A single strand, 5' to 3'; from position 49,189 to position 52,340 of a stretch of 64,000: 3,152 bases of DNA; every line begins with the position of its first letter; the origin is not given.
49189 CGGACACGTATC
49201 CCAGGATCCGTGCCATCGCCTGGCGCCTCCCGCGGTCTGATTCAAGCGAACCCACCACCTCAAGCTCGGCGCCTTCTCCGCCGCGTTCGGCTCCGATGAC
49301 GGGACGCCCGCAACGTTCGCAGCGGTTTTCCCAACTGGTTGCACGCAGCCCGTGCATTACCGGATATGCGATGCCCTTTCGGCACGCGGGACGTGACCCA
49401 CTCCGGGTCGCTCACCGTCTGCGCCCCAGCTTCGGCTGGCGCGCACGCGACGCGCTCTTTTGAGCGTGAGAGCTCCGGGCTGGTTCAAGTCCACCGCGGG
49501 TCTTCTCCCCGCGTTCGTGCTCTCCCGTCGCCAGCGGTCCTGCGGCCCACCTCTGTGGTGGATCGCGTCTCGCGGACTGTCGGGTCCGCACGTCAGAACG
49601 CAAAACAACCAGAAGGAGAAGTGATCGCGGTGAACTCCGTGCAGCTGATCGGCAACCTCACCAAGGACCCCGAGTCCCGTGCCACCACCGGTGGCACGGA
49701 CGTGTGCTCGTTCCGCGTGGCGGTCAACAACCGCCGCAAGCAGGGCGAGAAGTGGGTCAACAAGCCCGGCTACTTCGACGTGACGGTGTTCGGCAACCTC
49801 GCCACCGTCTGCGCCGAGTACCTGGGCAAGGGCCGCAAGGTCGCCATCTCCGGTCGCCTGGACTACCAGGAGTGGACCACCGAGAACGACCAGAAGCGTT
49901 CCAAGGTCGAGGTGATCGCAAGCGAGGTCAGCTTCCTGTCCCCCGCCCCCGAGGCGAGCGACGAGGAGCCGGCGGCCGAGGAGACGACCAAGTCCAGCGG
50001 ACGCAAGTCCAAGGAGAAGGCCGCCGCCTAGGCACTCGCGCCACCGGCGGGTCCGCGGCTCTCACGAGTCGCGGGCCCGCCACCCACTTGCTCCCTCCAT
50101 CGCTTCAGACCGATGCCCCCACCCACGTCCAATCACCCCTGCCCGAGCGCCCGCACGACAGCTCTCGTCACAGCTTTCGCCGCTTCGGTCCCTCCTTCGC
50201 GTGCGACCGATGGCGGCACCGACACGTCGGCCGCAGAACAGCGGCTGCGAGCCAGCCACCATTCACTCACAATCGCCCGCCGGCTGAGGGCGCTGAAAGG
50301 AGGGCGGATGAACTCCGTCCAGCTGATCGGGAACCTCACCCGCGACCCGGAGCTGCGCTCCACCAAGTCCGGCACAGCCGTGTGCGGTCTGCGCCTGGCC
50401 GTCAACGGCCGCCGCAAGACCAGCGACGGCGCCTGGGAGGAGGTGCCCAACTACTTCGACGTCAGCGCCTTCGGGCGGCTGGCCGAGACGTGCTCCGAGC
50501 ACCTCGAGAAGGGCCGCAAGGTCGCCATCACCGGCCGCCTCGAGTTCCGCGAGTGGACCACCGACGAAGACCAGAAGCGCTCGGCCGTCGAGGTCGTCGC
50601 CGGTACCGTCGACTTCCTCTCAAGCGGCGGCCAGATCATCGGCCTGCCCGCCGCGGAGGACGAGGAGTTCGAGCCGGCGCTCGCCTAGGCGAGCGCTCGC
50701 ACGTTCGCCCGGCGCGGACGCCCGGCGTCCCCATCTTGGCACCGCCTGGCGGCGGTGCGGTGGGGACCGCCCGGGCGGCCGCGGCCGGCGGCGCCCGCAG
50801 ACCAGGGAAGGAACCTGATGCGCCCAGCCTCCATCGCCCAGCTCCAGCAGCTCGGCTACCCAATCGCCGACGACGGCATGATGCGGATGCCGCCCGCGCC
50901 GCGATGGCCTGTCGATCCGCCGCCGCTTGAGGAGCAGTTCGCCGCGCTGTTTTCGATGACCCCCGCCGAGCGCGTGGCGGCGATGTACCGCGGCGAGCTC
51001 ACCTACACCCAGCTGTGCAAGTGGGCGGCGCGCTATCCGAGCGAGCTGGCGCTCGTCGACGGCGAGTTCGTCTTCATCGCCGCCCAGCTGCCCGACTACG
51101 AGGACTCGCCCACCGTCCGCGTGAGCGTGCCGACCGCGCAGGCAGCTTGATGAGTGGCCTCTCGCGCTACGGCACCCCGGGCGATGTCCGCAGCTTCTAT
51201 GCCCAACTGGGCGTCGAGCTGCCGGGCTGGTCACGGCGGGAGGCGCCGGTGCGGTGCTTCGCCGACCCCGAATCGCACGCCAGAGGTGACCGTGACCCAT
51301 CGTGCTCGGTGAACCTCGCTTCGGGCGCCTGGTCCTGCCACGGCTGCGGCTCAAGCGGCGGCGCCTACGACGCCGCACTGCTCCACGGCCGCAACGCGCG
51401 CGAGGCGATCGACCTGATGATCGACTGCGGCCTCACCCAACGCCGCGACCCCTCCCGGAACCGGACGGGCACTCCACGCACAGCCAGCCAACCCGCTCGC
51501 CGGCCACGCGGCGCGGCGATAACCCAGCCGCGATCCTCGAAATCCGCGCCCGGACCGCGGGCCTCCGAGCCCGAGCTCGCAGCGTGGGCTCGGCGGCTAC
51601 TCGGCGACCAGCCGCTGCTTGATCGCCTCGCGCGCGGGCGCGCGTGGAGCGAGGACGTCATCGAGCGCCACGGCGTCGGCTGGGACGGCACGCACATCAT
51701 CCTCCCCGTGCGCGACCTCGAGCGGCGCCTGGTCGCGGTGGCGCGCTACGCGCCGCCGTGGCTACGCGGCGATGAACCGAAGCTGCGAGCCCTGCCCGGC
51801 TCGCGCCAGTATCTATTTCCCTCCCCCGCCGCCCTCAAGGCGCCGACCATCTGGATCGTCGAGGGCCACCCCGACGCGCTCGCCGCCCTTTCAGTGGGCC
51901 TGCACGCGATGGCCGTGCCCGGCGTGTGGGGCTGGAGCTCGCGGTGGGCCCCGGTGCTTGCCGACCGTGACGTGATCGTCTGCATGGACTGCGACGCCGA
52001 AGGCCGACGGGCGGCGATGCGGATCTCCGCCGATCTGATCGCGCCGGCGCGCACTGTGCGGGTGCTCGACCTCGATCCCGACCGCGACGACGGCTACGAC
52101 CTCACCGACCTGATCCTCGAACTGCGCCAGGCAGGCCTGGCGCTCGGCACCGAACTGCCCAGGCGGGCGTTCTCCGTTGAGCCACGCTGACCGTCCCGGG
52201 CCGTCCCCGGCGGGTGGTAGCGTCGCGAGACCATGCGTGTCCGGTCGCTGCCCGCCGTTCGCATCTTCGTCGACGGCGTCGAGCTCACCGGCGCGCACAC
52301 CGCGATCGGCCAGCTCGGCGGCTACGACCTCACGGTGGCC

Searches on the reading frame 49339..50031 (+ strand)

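Call 80: search_protein_families(library=pfam, proteins=[window:49339-50031:+], max_evalue=0.01)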
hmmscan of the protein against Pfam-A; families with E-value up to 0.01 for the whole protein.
window:49339-50031:+ (230 aa): 1 family
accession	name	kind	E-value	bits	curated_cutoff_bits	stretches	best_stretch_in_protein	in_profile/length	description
PF00436.31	SSB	-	7.9e-31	106.6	26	1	98-200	1-104/104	Single-strand binding protein family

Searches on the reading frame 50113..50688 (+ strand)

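Call 80: search_protein_families(library=pfam, proteins=[window:50113-50688:+], max_evalue=0.01)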
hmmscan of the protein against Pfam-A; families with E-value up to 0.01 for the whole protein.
window:50113-50688:+ (191 aa): 2 families
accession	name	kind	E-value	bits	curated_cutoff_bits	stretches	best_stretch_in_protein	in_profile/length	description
PF00436.31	SSB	-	3.3e-32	111.1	26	1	66-169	1-104/104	Single-strand binding protein family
PF22657.2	SSB_1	-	0.00026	21.5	27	1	67-144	1-76/91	Another single-strand binding protein family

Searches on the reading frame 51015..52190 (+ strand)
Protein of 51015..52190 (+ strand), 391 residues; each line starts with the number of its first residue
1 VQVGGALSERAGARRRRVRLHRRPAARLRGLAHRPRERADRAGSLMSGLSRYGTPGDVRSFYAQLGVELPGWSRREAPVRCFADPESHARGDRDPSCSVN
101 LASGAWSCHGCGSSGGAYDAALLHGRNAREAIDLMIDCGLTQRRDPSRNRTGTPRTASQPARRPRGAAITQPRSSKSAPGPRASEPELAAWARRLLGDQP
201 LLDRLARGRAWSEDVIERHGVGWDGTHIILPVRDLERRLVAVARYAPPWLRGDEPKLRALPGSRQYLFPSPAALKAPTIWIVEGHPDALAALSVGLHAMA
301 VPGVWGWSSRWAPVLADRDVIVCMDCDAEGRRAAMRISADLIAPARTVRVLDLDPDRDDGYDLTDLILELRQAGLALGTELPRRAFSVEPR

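Call 80: search_protein_families(library=pfam, proteins=[window:51015-52190:+], max_evalue=0.01)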
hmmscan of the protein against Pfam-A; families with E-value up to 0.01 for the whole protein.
window:51015-52190:+ (391 aa): 5 families
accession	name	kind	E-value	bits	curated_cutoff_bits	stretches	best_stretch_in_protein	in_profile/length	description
PF13155.12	Toprim_2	-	3e-07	31.1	22.1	1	280-354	1-79/88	Toprim-like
PF12965.13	DUF3854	-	0.00044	20.6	23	1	278-308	12-42/130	Domain of unknown function (DUF3854)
PF13362.12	Toprim_3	-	0.0011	19.9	27.2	1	279-366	2-88/95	Toprim domain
PF13662.12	Toprim_4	-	0.0034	18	25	0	318-349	51-82/85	Toprim domain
PF01751.28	Toprim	-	0.0042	17.7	23.1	0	318-342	57-84/96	Toprim domain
